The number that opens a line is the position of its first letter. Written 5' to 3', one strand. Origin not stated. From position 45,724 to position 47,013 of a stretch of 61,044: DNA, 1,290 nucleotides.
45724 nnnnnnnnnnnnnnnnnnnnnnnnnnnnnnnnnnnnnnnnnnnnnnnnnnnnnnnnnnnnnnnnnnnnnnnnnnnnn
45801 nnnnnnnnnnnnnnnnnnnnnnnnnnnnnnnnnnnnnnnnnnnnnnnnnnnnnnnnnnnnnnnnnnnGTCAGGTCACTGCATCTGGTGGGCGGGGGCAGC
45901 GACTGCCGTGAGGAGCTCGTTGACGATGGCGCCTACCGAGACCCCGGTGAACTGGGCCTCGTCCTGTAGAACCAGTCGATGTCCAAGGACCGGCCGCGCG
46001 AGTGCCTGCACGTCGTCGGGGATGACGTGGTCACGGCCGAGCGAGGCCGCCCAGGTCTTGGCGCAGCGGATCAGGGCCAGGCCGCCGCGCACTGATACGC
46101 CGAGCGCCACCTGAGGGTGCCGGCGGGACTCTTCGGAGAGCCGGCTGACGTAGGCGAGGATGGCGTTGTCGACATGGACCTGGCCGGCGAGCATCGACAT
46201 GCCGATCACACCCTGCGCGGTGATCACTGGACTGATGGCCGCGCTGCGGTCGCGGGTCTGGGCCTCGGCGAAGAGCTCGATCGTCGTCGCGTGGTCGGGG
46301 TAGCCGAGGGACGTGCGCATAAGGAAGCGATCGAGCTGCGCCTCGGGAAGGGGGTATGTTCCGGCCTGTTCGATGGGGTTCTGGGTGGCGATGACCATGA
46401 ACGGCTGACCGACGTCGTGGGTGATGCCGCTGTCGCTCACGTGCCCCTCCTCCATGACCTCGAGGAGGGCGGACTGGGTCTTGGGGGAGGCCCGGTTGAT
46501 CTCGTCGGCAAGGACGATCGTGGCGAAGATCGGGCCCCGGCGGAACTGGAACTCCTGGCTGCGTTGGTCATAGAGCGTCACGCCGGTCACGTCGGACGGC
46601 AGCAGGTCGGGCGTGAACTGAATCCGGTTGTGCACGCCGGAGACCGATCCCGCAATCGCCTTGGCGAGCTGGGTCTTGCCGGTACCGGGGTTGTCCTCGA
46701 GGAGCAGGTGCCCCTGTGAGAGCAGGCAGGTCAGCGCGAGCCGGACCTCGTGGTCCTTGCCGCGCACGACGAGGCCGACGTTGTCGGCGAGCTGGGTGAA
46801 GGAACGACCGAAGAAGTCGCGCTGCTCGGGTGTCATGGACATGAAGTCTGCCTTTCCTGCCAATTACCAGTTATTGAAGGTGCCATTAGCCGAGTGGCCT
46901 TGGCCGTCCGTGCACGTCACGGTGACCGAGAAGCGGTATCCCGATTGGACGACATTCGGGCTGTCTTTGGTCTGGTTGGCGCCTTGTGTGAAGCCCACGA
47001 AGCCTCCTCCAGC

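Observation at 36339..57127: Minimal T7SS-like module (FHA-EccC/EssC + WXG100 + WXG-lipase) embedded at the end of a kinase/FHA/PP2C + giant Ig protein + MoxR/DUF58/TGase operon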

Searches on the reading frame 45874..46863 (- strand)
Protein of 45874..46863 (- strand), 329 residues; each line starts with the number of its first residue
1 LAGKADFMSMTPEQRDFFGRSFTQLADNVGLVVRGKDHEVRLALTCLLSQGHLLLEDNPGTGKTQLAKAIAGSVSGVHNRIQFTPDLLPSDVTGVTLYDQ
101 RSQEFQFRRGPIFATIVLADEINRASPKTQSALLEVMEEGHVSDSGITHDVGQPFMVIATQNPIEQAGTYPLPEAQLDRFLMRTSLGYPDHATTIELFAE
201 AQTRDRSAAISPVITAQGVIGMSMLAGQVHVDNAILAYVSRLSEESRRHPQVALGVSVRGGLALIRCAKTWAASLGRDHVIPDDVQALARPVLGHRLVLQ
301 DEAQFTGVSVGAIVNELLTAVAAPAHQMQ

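Call 3: search_protein_families(library=pfam, proteins=[window:45874-46863:-], max_evalue=0.01)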
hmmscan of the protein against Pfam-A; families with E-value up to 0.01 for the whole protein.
window:45874-46863:- (329 aa): 10 families
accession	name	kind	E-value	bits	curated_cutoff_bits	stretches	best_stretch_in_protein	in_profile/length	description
PF07726.17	AAA_3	-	6e-61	204.5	27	1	52-182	1-131/131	ATPase family associated with various cellular activities (AAA)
PF17863.7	AAA_lid_2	-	6.9e-24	83.8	22.7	1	245-316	2-73/74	AAA lid domain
PF07728.20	AAA_5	-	6.8e-13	49.2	22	1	52-180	1-139/139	AAA domain (dynein-related subfamily)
PF00493.29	MCM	-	4.4e-07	29.7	23.3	1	47-165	54-175/224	MCM P-loop domain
PF20030.5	bpMoxR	-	5.2e-07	29.4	27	1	34-204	15-184/205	MoxR domain in the MoxR-vWA-beta-propeller ternary systems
PF00004.35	AAA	-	3.8e-06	27.8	21.2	1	55-166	3-113/131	ATPase family associated with various cellular activities (AAA)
PF07724.20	AAA_2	-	4.4e-06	27.3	27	1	54-145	7-107/166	AAA domain (Cdc48 subfamily)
PF00158.32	Sigma54_activat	-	3.2e-05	24.1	20.2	1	116-162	96-142/168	Sigma-54 interaction domain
PF01078.27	Mg_chelatase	-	0.0041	17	20.3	0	33-72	5-44/207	Magnesium chelatase, subunit ChlI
PF20720.3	nSTAND3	-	0.0061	16.7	27.2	0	40-71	7-38/155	Novel STAND NTPase 3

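Call 7: search_protein_families(library=ncbifam, proteins=[window:45874-46863:-], max_evalue=0.001)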
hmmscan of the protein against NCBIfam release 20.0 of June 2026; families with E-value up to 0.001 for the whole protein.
window:45874-46863:- (329 aa): 7 families
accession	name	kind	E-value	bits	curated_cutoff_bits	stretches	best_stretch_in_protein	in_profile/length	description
TIGR02031.1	BchD-ChlD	equivalog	7.2e-11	41.5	499.55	1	116-302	94-276/608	magnesium chelatase ATPase subunit D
TIGR02640.1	gas_vesic_GvpN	equivalog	1.3e-08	34.6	266.8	1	118-207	110-203/262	gas vesicle protein GvpN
TIGR02442.1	Cob-chelat-sub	hypoth_equivalog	7.5e-07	28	779.45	1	116-297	130-310/641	putative cobaltochelatase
NF009943.0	PRK13406.1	equivalog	3.3e-06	25.9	571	1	117-298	97-256/585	magnesium chelatase subunit D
NF001679.0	PRK00440.1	equivalog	1.9e-05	23.9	303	1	51-139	40-129/322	replication factor C small subunit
NF047784.1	MadB_ATPase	equivalog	2.4e-05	23.7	475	0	36-74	20-57/298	MadB family AAA-type ATPase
NF009883.0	PRK13341.1-4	equivalog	6.1e-05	21.1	668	1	51-150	56-149/729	AAA family ATPase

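Call 65: list_cluster_members(proteins=[P0001, window:45874-46863:-])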
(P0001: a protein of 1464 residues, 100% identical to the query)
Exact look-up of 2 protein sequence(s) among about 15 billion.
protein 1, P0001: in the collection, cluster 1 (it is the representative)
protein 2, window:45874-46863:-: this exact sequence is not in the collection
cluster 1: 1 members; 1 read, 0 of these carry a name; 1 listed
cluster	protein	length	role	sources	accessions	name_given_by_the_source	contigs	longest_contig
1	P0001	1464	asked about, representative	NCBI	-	-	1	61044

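Call 86: search_protein_families(library=padloc, proteins=[window:45874-46863:-], max_evalue=0.00001)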
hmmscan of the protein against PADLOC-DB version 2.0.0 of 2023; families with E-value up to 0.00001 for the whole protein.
window:45874-46863:- (329 aa): 0 families
